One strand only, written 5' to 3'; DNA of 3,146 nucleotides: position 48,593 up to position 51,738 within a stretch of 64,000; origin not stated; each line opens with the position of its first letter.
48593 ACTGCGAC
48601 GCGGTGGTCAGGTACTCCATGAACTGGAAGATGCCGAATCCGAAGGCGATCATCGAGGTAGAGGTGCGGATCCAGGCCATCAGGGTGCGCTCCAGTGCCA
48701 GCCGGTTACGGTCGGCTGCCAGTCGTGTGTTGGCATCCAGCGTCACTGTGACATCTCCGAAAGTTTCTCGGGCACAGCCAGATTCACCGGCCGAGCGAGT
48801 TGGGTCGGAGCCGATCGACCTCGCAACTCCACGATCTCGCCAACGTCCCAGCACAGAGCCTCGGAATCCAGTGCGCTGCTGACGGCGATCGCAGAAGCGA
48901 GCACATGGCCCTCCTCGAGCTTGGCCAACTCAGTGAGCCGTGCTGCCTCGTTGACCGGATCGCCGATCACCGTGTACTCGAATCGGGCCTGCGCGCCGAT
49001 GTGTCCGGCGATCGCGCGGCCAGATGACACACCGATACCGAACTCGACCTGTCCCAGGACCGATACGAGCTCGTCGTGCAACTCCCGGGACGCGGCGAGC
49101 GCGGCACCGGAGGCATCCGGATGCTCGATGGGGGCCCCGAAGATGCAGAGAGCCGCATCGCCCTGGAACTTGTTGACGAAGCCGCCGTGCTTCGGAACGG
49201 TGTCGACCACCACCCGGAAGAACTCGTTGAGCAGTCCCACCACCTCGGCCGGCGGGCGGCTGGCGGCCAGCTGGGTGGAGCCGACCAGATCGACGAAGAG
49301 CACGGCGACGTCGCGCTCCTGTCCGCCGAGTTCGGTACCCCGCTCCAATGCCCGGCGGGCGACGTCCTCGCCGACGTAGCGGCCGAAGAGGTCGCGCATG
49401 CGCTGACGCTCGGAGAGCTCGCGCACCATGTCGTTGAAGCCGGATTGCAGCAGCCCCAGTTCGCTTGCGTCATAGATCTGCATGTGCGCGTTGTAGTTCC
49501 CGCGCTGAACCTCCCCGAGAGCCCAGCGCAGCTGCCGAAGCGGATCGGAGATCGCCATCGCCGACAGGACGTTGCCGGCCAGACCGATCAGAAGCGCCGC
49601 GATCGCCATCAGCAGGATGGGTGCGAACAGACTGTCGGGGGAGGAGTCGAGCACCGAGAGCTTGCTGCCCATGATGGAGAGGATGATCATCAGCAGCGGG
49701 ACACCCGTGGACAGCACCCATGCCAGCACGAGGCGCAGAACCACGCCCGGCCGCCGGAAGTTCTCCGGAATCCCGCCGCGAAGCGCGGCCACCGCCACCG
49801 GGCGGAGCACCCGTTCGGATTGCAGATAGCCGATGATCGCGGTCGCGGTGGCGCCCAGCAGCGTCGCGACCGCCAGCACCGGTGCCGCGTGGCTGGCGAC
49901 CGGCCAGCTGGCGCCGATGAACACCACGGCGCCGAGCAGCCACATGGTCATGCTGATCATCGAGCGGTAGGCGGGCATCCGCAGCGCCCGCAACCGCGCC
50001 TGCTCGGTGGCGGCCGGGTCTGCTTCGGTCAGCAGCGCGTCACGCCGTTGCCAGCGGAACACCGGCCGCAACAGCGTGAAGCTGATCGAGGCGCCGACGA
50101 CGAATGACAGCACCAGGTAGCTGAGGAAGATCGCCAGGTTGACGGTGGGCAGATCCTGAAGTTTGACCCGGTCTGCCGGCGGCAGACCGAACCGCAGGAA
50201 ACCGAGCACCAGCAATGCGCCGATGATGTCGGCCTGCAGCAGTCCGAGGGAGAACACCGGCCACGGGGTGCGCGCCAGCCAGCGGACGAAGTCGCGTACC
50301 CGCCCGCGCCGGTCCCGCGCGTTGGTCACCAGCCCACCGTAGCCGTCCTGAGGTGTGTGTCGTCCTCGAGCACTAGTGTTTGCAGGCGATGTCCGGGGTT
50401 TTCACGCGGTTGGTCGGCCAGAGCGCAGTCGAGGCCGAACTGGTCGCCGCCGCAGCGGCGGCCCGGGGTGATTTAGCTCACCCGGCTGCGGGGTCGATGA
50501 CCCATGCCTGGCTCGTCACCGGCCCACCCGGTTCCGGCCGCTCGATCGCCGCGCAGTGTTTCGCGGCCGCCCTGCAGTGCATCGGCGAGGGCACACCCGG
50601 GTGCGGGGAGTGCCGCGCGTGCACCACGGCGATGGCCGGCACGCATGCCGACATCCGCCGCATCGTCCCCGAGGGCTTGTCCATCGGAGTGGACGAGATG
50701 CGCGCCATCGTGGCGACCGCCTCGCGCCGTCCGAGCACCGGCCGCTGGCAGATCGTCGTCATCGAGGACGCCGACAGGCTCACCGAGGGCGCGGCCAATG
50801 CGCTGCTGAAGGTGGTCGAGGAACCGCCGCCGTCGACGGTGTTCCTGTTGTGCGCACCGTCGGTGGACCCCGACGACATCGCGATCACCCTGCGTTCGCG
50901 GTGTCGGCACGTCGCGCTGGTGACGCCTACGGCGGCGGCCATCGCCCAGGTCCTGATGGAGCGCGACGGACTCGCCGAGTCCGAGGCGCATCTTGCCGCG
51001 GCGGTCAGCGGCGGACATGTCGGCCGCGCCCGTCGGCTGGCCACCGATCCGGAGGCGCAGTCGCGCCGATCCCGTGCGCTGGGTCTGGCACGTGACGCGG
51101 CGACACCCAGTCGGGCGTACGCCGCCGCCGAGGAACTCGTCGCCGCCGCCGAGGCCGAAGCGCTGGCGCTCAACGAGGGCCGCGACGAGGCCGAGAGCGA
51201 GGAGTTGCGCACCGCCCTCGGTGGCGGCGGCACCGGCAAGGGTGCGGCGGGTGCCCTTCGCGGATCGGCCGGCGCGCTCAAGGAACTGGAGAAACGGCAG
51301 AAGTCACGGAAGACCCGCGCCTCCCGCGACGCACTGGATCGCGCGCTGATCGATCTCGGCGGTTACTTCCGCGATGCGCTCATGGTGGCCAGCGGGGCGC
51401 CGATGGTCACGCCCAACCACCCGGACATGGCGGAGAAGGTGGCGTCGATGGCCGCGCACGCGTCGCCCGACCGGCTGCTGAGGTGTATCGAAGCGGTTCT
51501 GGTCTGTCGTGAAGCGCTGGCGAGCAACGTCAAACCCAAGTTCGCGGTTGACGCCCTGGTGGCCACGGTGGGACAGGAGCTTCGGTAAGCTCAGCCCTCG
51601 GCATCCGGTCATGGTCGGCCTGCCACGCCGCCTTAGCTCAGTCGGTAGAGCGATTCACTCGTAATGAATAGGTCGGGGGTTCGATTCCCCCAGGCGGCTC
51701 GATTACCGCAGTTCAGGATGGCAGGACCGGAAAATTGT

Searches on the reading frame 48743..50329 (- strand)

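Call 7: search_protein_families(library=pfam, proteins=[window:48743-50329:-], max_evalue=0.001)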
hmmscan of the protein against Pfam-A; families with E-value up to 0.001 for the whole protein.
window:48743-50329:- (528 aa): 2 families
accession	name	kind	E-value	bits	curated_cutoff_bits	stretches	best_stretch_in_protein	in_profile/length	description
PF00211.25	Guanylate_cyc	-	1.1e-14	54.8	21.9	1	339-505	7-173/183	Adenylate and Guanylate cyclase catalytic domain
PF00672.30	HAMP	-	1.1e-08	35.7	25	1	257-306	3-52/53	HAMP domain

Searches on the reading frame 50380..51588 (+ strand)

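Call 7: search_protein_families(library=pfam, proteins=[window:50380-51588:+], max_evalue=0.001)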
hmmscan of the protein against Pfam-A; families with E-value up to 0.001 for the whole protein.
window:50380-51588:+ (402 aa): 3 families
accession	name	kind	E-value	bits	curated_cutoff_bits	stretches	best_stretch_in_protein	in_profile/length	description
PF13177.12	DNA_pol3_delta2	-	1.6e-36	126.1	27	1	37-180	15-157/161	DNA polymerase III, delta subunit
PF00004.35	AAA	-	3.3e-05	24.8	21.2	1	45-179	2-127/131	ATPase family associated with various cellular activities (AAA)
PF09115.15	DNApol3-delta_C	-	0.00036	21.4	21.7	1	328-383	45-99/117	DNA polymerase III, delta subunit, C terminal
